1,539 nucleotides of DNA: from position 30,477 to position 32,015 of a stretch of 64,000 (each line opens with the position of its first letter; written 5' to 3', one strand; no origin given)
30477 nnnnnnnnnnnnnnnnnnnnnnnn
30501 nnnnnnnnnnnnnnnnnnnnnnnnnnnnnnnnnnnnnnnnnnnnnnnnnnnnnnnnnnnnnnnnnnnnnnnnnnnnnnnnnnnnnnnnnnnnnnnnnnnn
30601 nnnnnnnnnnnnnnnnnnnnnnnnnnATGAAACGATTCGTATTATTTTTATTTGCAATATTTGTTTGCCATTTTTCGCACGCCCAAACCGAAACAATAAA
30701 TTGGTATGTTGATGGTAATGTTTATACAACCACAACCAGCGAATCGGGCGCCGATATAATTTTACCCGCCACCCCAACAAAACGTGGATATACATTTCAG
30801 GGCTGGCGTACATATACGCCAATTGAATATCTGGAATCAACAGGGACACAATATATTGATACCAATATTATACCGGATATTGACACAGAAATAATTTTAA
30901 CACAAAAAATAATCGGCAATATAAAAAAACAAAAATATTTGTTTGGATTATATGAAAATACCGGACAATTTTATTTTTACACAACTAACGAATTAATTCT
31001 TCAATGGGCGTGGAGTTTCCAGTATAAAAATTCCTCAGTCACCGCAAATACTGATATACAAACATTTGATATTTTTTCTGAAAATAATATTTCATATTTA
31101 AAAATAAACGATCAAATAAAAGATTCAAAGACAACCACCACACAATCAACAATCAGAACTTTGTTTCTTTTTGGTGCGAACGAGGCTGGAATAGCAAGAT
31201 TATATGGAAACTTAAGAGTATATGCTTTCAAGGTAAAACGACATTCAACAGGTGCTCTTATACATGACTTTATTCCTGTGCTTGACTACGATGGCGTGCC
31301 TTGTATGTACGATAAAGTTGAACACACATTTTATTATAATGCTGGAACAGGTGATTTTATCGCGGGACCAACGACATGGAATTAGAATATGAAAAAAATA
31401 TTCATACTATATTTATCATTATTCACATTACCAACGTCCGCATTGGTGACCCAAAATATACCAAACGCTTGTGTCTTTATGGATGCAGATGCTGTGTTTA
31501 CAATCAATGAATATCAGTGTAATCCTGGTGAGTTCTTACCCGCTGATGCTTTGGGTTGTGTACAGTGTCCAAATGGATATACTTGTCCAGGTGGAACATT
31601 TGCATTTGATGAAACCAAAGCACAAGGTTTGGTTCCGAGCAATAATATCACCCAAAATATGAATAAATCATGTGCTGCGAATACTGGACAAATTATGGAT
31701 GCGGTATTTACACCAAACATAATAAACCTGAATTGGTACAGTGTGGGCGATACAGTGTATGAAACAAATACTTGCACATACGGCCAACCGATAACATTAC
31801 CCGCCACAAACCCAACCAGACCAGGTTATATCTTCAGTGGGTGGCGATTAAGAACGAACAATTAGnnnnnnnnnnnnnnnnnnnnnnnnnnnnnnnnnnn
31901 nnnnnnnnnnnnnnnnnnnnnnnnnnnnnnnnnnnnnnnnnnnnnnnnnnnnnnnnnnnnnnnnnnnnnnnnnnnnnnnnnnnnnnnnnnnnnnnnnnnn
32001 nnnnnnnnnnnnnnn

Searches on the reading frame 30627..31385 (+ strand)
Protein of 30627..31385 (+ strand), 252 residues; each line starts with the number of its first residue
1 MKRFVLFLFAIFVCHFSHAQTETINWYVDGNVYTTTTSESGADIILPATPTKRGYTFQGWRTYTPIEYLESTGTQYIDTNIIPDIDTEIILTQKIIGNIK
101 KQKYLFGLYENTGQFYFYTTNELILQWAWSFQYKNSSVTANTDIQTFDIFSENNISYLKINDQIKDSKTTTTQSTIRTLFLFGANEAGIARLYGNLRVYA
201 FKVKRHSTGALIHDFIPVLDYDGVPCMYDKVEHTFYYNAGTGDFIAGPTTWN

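Call 17: search_protein_families(library=pfam, proteins=[window:30627-31385:+], max_evalue=0.01)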
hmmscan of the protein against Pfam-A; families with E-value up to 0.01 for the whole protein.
window:30627-31385:+ (252 aa): 2 families
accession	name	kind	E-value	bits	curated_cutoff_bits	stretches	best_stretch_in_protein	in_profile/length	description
PF09479.16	Flg_new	-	5.6e-07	30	27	1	23-62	2-40/65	Listeria-Bacteroides repeat domain (List_Bact_rpt)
PF18998.6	Flg_new_2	-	0.0088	16.4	23.6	1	29-62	10-42/73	Divergent InlB B-repeat domain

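Call 21: find_homologous_proteins(query=window:30627-31385:+)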
Query window:30627-31385:+ (252 aa): 853 proteins with E <= 0.001 among 1104 candidates; the best 120 are listed.
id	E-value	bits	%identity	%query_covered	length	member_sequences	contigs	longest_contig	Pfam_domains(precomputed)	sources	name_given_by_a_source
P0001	2.9e-168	575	100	100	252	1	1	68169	PF09479.17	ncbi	-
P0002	2.8e-61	225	46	98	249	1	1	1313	PF09479.17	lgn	-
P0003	1.1e-60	223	47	98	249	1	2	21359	PF09479.17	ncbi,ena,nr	ncbi:MAG: InlB B-repeat-containing protein [Alphaproteobacteria bacterium]|nr:InlB B-repeat-containi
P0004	3.8e-59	218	47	94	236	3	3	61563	PF09479.17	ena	-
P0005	1.2e-55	207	49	98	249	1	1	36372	PF09479.17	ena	-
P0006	1.7e-55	206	43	98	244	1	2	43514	-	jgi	jgi:hypothetical protein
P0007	2.3e-54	202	45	98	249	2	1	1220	-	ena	-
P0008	6.6e-54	201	43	98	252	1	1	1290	PF09479.17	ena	-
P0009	1.1e-53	200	45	98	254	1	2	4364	PF09479.17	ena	-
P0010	3.3e-53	199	46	98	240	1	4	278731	PF09479.17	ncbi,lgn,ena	-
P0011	4.8e-53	198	43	94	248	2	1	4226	PF09479.17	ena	-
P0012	7.3e-52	194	45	98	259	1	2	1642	PF09479.17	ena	-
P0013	9.6e-52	194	46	98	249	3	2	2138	-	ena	-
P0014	1.9e-51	193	42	98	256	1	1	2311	PF09479.17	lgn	-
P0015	4.0e-51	192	42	98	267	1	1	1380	PF09479.17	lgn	-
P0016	4.8e-51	191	43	98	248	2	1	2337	PF09479.17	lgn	-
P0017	5.3e-51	191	47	98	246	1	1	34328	PF09479.17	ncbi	-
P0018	6.7e-51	191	44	94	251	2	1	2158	PF09479.17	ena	-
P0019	7.4e-51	191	43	98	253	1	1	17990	PF09479.17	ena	-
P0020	2.2e-50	189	46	98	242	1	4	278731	PF09479.17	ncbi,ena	-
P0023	3.1e-50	189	44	98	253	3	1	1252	PF09479.17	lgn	-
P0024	3.5e-50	189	44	99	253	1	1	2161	PF09479.17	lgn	-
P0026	4.6e-50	188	42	98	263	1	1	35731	PF09479.17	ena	-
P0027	6.4e-50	188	45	98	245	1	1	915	PF09479.17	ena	-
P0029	1.7e-49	186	42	98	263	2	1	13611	PF09479.17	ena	-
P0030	2.2e-49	186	42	99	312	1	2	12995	PF09479.17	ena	-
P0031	2.2e-49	186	41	98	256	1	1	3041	PF09479.17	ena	-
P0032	8.6e-49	184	42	98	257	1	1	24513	PF09479.17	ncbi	-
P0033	9.4e-49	184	43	98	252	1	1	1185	PF09479.17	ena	-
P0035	1.1e-48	184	43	98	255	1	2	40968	PF09479.17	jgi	jgi:hypothetical protein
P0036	1.3e-48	184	42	98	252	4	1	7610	PF09479.17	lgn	-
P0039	4.4e-48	182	44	98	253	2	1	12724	PF09479.17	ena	-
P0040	5.3e-48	181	42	94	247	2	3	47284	PF09479.17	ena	-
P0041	9.3e-48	181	42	98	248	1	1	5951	PF09479.17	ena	-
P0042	1.2e-47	180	43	94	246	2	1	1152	PF09479.17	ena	-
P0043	1.5e-47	180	40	98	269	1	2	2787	PF09479.17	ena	-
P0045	2.4e-47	179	42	98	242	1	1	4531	PF09479.17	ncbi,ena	-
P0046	2.8e-47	179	41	98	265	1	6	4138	PF09479.17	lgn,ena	-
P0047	3.5e-47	179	42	99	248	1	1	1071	PF09479.17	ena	-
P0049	6.8e-47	178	41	98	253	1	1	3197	PF09479.17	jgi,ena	-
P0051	9.5e-47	177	43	98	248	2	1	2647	PF09479.17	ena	-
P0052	9.9e-47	177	41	99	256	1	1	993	PF09479.17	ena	-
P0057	2.3e-46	176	41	98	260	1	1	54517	PF09479.17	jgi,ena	-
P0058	2.7e-46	176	40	98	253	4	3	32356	PF09479.17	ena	-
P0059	2.8e-46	176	42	98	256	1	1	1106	PF09479.17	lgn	-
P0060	3.1e-46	176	42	98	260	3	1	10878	PF09479.17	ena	-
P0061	3.7e-46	175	41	98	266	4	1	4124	PF09479.17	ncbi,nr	ncbi:MAG: InlB B-repeat-containing protein [Alphaproteobacteria bacterium]|nr:InlB B-repeat-containi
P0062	3.7e-46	175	41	98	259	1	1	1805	PF09479.17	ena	-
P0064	5.4e-46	175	43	98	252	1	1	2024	PF09479.17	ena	-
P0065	5.4e-46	175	40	98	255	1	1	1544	PF09479.17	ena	-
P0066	6.9e-46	175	40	99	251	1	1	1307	PF09479.17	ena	-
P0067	7.5e-46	174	42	98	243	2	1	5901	PF09479.17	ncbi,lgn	ncbi:MAG: hypothetical protein ACLRFK_01250 [Alphaproteobacteria bacterium]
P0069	1.2e-45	174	42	98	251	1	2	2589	PF09479.17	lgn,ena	-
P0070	1.4e-45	174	39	98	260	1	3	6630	PF09479.17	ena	-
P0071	1.4e-45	174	38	98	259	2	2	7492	PF09479.17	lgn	-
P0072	1.5e-45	173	43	98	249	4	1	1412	PF09479.17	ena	-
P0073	1.7e-45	173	40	91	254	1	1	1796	PF09479.17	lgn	-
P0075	1.9e-45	173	42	98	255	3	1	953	PF09479.17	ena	-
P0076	2.6e-45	173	43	98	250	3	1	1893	PF09479.17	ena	-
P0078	3.1e-45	172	41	98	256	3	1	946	PF09479.17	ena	-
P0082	8.6e-45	171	40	98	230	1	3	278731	PF09479.17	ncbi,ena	-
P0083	9.9e-45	171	44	98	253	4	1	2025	PF09479.17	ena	-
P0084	1.1e-44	171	39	99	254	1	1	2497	PF09479.17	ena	-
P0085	1.1e-44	171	42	94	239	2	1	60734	PF09479.17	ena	-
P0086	1.2e-44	171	43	98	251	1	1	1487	PF09479.17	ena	-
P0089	3.0e-44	169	39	98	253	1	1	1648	PF09479.17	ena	-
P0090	5.7e-44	168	41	98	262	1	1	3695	PF09479.17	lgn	-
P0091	7.2e-44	168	39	98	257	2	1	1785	PF09479.17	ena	-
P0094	1.1e-43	167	39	99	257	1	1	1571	PF09479.17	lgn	-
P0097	1.2e-43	167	63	31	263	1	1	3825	PF09479.17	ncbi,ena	-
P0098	1.3e-43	167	40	98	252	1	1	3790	PF09479.17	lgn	-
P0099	1.4e-43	167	45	92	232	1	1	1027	PF09479.17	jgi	jgi:hypothetical protein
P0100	1.7e-43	167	40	94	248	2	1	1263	PF09479.17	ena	-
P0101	2.2e-43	166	40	98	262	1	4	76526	PF09479.17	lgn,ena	-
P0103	3.4e-43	166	41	98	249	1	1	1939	PF09479.17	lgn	-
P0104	3.9e-43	166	42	98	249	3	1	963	PF09479.17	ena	-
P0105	3.9e-43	166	41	98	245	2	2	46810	PF09479.17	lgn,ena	-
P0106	4.4e-43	165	41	98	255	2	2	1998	PF09479.17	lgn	-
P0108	6.4e-43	165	40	98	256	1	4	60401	PF09479.17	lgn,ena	-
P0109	7.4e-43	165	41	92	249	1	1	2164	PF09479.17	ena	-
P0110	8.2e-43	164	43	93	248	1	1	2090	PF09479.17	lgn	-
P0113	9.6e-43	164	41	98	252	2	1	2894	PF09479.17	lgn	-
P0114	1.7e-42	163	40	98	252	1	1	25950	PF09479.17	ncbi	-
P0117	2.0e-42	163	40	98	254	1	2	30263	PF09479.17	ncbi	-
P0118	2.2e-42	163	39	98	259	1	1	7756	PF09479.17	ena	-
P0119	2.3e-42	163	41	99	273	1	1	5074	PF09479.17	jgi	jgi:hypothetical protein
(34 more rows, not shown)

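Call 23: find_related_loci(query=A2, collection=genome_contigs, flank=3000)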
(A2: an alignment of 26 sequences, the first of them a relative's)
Query A2 (252 aa) in genome_contigs; peptide patterns used: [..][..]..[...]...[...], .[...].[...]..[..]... (x = any residue, [..] = any of these).
488 stretches matched a pattern; 113 encode a relative of the query (tblastn E <= 1e-3); the best 80 are kept; 80 distinct loci.
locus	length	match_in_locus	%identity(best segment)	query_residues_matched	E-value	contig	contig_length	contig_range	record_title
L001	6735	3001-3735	47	1-248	8e-65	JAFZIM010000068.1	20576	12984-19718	MAG: Alphaproteobacteria bacterium isolate RGIG7797 Water_buffalos_Reticulum-1__c628787, whole genome shotgun sequence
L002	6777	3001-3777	44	1-248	1e-59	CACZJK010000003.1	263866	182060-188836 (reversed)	MAG: uncultured proteobacterium isolate RUG12675 genome assembly, contig: RUG12675_asm_3, whole genome shotgun sequence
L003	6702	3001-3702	46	1-248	2e-58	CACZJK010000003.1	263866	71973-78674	MAG: uncultured proteobacterium isolate RUG12675 genome assembly, contig: RUG12675_asm_3, whole genome shotgun sequence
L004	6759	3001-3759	43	1-248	7e-58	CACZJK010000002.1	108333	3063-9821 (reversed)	MAG: uncultured proteobacterium isolate RUG12675 genome assembly, contig: RUG12675_asm_2, whole genome shotgun sequence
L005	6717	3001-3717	46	1-248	2e-55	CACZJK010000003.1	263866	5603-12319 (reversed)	MAG: uncultured proteobacterium isolate RUG12675 genome assembly, contig: RUG12675_asm_3, whole genome shotgun sequence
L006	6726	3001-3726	46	1-248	6e-55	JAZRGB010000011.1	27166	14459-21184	MAG: Candidatus Enterousia sp. isolate T1900045493_YK20190187.MAGScoT_cleanbin_000028 SGB_7394_k141_1432232, whole genom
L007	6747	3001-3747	44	1-248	2e-54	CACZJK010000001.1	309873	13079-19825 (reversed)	MAG: uncultured proteobacterium isolate RUG12675 genome assembly, contig: RUG12675_asm_1, whole genome shotgun sequence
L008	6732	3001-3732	43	1-248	2e-54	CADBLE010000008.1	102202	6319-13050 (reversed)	MAG: uncultured proteobacterium isolate RUG14070 genome assembly, contig: RUG14070_asm_8, whole genome shotgun sequence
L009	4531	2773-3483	42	1-248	6e-53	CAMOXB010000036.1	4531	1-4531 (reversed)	MAG: uncultured proteobacterium isolate SRR873609_bin.15_metaWRAP_v1.3_MAG genome assembly, contig: ERZ1756109_1585516,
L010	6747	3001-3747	43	1-248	4e-52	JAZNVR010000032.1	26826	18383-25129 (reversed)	MAG: Candidatus Enterousia sp. isolate T1900044788_TS20190254.MAGScoT_cleanbin_000026 SGB_2627_k141_630791, whole genome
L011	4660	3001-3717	42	1-248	1e-50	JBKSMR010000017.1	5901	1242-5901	MAG: Alphaproteobacteria bacterium isolate 125_22-69 k141_2136284, whole genome shotgun sequence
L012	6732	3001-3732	42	1-248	2e-50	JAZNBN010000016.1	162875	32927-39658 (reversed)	MAG: Candidatus Enterousia sp. isolate T1900044741_TS20190207.MAGScoT_cleanbin_000046 SGB_2069_k141_384746, whole genome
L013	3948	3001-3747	40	1-248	2e-49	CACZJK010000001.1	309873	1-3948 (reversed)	MAG: uncultured proteobacterium isolate RUG12675 genome assembly, contig: RUG12675_asm_1, whole genome shotgun sequence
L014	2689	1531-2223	43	1-248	1e-47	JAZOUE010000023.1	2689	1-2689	MAG: Candidatus Enterousia sp. isolate T1900045534_YK20190228.MAGScoT_cleanbin_000043 SGB_7755_k141_1606156, whole genom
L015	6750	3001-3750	41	1-248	5e-47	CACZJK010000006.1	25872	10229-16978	MAG: uncultured proteobacterium isolate RUG12675 genome assembly, contig: RUG12675_asm_6, whole genome shotgun sequence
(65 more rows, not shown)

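Call 74: find_encoding_contigs(protein=P0001, flank=500, max_places=2)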
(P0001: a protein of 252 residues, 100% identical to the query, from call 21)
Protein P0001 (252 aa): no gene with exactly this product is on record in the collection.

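Call 75: list_cluster_members(proteins=[P0001])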
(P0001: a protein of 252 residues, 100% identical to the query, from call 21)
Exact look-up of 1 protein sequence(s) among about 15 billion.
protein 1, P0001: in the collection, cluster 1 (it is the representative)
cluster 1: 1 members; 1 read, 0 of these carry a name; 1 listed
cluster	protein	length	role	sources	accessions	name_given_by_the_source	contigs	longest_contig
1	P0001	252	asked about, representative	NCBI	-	-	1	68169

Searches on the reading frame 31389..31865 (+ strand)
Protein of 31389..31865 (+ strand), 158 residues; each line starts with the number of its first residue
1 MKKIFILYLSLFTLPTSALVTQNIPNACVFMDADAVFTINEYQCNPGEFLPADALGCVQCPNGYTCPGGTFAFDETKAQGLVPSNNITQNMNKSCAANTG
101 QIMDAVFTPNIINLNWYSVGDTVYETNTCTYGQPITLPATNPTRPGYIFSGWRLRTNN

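Call 17: search_protein_families(library=pfam, proteins=[window:31389-31865:+], max_evalue=0.01)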
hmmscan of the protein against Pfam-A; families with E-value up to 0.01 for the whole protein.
window:31389-31865:+ (158 aa): 1 family
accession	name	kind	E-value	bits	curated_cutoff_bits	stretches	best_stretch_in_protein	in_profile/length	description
PF09479.16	Flg_new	-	1.5e-06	28.6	27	1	119-154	8-40/65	Listeria-Bacteroides repeat domain (List_Bact_rpt)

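Call 20: find_encoding_contigs(protein=window:31389-31865:+, flank=10000, max_places=6)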
Protein window:31389-31865:+ (158 aa): no gene with exactly this product is on record in the collection.
